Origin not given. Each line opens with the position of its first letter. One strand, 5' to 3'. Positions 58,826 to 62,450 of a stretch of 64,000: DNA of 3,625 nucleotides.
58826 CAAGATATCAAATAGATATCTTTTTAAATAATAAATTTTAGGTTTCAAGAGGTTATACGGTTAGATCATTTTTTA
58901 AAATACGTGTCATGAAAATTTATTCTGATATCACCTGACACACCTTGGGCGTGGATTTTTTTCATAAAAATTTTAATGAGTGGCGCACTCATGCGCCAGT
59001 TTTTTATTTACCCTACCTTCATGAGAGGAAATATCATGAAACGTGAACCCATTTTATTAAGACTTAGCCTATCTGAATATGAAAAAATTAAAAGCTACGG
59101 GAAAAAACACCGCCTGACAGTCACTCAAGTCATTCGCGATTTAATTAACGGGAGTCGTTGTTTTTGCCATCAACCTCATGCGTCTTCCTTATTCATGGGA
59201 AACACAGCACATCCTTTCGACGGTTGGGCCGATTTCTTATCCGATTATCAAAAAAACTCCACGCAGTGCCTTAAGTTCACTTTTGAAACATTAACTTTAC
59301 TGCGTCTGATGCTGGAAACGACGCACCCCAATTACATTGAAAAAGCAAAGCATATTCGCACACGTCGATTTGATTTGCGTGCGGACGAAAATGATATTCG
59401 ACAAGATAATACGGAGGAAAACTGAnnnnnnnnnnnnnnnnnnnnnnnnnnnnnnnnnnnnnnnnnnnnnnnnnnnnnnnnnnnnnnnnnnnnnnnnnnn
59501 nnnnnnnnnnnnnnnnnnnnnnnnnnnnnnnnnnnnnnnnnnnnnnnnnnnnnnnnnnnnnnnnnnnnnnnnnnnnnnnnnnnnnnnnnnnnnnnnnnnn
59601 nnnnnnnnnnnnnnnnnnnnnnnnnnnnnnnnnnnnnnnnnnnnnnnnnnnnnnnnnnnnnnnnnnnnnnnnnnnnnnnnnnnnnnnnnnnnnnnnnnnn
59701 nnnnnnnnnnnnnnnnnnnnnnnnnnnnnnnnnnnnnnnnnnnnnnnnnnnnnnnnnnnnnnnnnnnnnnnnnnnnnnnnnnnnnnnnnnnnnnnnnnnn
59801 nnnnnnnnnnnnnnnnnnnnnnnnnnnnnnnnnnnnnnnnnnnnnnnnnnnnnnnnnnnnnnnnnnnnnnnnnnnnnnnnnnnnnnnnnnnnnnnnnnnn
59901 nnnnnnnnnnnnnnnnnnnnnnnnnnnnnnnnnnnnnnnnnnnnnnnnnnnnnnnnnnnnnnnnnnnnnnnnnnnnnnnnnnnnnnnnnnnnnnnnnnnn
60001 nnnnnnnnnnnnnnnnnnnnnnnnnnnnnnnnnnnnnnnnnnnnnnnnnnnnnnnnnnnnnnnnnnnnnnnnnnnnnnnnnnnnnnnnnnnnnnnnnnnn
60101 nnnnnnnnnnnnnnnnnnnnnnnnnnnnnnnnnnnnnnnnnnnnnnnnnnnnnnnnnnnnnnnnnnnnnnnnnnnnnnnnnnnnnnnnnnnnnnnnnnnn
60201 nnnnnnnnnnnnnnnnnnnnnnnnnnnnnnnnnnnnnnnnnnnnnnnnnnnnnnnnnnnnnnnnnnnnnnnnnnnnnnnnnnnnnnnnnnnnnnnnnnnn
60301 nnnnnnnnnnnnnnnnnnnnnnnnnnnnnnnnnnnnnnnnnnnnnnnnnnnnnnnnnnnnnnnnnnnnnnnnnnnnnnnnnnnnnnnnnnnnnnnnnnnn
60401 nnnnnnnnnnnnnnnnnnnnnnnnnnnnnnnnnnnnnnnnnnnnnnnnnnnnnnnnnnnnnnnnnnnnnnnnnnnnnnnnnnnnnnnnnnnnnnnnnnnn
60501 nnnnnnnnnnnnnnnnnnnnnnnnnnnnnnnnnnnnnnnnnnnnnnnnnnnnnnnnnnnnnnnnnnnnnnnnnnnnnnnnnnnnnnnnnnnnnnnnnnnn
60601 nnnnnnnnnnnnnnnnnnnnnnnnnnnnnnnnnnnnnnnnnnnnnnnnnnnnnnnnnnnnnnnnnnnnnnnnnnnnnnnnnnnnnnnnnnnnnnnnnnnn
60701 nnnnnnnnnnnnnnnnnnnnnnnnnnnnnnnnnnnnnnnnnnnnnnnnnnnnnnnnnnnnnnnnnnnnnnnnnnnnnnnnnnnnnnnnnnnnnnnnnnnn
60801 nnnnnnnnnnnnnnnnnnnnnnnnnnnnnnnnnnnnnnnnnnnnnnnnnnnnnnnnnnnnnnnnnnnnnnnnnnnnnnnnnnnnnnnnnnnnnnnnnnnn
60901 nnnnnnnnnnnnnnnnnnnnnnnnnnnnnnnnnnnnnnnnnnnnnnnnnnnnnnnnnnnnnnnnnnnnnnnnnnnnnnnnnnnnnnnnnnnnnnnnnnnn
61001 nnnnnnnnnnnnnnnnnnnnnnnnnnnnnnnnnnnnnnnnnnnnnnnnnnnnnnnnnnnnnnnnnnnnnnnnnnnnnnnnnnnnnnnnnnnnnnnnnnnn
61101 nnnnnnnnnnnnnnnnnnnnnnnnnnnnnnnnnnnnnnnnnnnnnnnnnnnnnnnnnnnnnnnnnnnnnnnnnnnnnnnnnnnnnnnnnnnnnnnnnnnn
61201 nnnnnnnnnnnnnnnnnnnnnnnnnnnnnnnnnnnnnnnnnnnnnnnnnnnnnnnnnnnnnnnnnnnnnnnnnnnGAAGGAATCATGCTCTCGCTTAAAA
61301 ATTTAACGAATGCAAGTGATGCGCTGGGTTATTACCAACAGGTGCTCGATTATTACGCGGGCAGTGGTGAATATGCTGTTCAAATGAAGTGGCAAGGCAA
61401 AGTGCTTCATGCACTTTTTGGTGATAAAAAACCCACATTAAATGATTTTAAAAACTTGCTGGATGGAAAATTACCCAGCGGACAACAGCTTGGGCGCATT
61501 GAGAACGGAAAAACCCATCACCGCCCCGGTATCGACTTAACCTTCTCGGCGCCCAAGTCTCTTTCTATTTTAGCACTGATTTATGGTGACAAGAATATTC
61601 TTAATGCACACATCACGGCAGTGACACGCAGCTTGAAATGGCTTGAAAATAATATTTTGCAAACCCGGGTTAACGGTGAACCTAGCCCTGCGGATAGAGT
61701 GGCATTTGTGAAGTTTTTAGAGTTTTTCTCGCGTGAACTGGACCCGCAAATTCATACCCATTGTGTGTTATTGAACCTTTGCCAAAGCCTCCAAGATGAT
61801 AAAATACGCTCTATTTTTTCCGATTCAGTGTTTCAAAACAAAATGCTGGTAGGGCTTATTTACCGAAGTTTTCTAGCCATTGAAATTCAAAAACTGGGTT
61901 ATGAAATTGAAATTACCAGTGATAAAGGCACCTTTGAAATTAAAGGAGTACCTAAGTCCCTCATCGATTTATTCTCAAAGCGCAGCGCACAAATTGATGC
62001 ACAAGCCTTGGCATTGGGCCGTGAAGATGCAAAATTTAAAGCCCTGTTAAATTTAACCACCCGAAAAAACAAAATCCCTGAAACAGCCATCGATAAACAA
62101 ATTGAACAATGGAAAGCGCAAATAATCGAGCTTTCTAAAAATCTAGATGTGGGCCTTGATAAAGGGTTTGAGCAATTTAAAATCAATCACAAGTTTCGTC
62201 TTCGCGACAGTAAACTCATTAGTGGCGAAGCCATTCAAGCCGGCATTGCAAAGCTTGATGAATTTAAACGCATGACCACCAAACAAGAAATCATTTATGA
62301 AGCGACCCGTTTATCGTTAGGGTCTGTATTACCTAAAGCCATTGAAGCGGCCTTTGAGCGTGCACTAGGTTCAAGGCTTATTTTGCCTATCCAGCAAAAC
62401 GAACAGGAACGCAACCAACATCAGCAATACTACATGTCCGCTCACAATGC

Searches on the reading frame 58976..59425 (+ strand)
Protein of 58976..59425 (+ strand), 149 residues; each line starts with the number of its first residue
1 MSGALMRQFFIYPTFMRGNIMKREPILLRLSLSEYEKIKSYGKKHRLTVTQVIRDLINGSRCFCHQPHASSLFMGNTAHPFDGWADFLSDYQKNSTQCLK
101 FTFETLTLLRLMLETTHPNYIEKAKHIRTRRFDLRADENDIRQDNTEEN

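Call 4: search_protein_families(library=pfam, proteins=[window:58976-59425:+], max_evalue=0.01)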
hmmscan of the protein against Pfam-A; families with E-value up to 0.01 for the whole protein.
window:58976-59425:+ (149 aa): 0 families

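Call 28: search_protein_families(library=ncbifam, proteins=[window:59036-59425:+], max_evalue=1)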
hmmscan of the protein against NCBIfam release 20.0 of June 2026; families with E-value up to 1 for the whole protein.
window:59036-59425:+ (129 aa): 1 family
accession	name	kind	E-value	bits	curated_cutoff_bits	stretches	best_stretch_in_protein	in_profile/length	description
NF046040.1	RelB_antitoxin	equivalog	0.12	12.7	50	1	6-35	1-30/69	type II toxin-antitoxin system RelB family antitoxin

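Call 29: search_protein_families(library=pfam, proteins=[window:59036-59425:+], max_evalue=10)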
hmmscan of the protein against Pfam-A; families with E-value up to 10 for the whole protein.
window:59036-59425:+ (129 aa): 1 family
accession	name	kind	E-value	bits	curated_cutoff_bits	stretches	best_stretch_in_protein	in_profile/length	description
PF19807.5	DUF6290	-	0.074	13.7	27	1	6-37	4-35/72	Family of unknown function (DUF6290)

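Call 54: predict_structure(protein=window:59036-59425:+)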
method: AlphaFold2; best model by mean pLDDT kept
length: 129 residues; sequences in the alignment: 1
mean_pLDDT: 40.9   pTM: 0.35
mean pLDDT of the five models: 40.9, 40.3, 38.2, 38.2, 37.7
residues with pLDDT >= 90: 0; 70-90: 6; 50-70: 21; < 50: 102
segments of 3 or more residues with pLDDT < 50: 1-10, 38-129
pLDDT, mean of each block of 10 residues (from residue 1): 39 63 69 56 35 26 34 35 42 39 30 29 34
secondary structure, 60 per line:
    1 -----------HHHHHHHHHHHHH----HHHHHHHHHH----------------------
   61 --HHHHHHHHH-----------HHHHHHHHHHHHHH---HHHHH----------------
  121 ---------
elements in order: H12-24 H29-38 H63-71 H83-96 H100-104

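Call 62: search_protein_families(library=phrogs, proteins=[window:59036-59425:+], max_evalue=0.01)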
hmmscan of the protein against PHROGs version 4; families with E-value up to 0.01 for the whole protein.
window:59036-59425:+ (129 aa): 0 families

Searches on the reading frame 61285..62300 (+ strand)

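Call 32: search_solved_structures(query=window:61285-62300:+, show_alignments=3, max_evalue=0.001)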
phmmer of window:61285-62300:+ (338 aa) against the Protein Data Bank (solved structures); distinct sequences matched with E-value up to 0.001: 11.
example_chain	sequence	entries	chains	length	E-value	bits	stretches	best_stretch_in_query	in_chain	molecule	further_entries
8a1b_A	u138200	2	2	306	8.1e-37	130.6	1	8-280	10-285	TraI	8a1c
3l57_A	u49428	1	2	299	8.2e-37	130.6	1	8-280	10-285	Mobilization protein TraI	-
3l6t_A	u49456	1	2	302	8.5e-37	130.6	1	8-280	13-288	Mobilization protein TraI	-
1p4d_A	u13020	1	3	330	1.6e-36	129.7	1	1-272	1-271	TraI protein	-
2q7t_A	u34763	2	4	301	4.2e-36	128.3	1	1-272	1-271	Protein traI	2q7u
2a0i_A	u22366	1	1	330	5.5e-36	127.9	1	1-272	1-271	TraI protein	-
5n8o_A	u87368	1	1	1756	2.4e-35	125.8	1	1-271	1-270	DNA helicase I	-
9f0z_H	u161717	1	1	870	5.5e-35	124.6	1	1-272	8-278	Multifunctional conjugation protein TraI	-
9f0x_H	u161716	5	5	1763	1.6e-34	123.1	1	1-271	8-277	Multifunctional conjugation protein TraI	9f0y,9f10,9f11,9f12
1omh_A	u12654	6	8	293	1.8e-34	122.9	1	12-282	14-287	trwC protein | TrwC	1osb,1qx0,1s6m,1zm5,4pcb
2cdm_A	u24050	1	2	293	4.8e-34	121.5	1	13-282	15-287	TRWC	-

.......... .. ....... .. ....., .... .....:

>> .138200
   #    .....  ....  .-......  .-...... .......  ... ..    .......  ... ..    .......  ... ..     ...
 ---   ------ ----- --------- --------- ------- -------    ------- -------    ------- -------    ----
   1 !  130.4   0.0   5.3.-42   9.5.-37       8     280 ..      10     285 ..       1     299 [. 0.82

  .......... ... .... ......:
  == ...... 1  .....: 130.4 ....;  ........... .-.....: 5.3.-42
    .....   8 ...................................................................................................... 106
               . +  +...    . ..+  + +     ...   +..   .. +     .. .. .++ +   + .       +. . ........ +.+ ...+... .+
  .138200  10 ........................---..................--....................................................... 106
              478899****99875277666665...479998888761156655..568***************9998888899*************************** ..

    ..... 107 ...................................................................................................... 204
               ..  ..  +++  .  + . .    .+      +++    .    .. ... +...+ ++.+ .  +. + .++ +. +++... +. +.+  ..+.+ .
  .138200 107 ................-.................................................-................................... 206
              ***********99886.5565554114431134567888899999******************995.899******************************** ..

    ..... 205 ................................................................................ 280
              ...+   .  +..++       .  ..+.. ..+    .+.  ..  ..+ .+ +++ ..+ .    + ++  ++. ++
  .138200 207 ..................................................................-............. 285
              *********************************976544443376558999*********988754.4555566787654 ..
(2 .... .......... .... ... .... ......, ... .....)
